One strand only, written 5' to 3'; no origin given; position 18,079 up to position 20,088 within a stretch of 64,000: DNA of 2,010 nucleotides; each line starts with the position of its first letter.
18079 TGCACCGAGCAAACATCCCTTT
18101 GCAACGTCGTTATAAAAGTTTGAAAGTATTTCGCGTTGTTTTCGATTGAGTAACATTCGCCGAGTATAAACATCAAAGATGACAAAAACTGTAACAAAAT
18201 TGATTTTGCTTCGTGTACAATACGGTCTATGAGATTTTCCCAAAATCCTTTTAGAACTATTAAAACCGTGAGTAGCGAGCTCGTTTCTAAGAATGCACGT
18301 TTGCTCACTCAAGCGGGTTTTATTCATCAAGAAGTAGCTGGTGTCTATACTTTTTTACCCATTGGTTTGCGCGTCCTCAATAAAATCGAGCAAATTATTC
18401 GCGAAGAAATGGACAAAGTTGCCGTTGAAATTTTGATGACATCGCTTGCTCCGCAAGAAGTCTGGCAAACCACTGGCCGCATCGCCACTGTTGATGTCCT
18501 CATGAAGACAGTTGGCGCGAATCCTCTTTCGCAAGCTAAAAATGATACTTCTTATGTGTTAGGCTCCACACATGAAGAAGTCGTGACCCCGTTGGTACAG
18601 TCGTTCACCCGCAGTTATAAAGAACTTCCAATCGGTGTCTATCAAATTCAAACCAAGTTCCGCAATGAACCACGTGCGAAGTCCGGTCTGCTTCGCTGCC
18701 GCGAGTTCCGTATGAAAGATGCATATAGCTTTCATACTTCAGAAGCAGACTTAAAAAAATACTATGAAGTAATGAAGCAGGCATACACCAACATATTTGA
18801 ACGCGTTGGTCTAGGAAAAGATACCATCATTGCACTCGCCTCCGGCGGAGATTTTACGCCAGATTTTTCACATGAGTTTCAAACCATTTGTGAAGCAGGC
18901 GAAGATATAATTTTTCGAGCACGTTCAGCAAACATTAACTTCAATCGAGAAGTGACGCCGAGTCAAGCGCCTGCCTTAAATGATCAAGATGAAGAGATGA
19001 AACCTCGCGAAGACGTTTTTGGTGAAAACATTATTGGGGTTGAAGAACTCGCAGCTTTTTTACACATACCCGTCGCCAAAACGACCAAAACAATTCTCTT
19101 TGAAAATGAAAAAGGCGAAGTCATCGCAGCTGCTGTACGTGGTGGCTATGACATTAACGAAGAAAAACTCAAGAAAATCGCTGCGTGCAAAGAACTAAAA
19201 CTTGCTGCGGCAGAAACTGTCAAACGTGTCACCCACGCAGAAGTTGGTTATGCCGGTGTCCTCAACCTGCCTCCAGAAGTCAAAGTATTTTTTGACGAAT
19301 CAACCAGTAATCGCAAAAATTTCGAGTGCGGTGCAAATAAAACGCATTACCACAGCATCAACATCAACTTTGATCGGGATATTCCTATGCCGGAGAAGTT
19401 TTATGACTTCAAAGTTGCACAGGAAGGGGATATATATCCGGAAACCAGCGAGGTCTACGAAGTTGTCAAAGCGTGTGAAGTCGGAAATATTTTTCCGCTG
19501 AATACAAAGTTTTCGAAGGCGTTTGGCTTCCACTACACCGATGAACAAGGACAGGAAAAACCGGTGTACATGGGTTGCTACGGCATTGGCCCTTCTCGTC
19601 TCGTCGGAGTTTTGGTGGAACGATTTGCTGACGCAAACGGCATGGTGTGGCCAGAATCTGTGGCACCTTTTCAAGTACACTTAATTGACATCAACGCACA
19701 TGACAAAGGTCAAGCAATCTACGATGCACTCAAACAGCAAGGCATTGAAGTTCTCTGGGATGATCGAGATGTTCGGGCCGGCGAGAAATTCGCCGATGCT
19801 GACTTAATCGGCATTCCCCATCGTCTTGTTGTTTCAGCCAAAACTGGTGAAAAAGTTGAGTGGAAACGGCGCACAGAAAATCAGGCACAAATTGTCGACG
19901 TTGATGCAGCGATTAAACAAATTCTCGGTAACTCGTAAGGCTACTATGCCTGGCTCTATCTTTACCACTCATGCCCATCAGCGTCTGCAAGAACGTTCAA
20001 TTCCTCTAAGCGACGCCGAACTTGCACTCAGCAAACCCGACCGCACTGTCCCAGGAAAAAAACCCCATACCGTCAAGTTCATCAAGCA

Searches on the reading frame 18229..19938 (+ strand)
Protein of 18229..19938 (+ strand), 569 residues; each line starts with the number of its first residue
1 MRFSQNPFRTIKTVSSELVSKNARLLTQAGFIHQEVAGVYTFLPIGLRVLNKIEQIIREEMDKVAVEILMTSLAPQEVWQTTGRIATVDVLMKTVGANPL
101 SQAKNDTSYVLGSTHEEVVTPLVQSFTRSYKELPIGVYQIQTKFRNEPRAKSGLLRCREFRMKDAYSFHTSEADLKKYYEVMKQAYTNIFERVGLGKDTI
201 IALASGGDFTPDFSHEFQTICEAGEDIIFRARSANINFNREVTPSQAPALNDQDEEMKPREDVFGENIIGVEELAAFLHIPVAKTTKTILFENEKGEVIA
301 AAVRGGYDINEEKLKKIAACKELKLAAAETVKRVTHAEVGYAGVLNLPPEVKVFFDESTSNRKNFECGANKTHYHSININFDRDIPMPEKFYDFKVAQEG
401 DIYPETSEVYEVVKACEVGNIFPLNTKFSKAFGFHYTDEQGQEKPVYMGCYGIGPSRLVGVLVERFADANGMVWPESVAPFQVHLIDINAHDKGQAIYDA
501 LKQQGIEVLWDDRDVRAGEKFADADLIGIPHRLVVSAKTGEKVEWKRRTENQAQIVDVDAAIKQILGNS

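Call 42: search_protein_families(library=ncbifam, proteins=[window:18229-19938:+], max_evalue=1e-10)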
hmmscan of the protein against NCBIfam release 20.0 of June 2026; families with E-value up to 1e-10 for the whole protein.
window:18229-19938:+ (569 aa): 8 families
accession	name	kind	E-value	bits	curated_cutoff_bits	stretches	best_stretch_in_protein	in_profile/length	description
NF006625.0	PRK09194.1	equivalog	7.5e-166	553.3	558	1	1-565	1-558/559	proline--tRNA ligase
TIGR00409.1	proS_fam_II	equivalog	3.2e-144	481.9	306.7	1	1-561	1-561/568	proline--tRNA ligase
NF008979.1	PRK12325.1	exception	9.4e-108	360.8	550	2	1-235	1-228/437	proline--tRNA ligase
TIGR00408.1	proS_fam_I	equivalog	5.4e-37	127.8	437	2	416-560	219-372/475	proline--tRNA ligase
TIGR00418.1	thrS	equivalog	4.1e-21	75.5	383.65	0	427-565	421-561/565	threonine--tRNA ligase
NF003211.1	PRK04173.1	equivalog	2.8e-17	62.7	312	0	129-201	184-255/454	glycine--tRNA ligase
TIGR00389.1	glyS_dimeric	equivalog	5.7e-16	58.2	243.3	0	131-191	180-240/565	glycine--tRNA ligase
NF003068.0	PRK03991.1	equivalog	4e-14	51.9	484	0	426-565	439-588/613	threonine--tRNA ligase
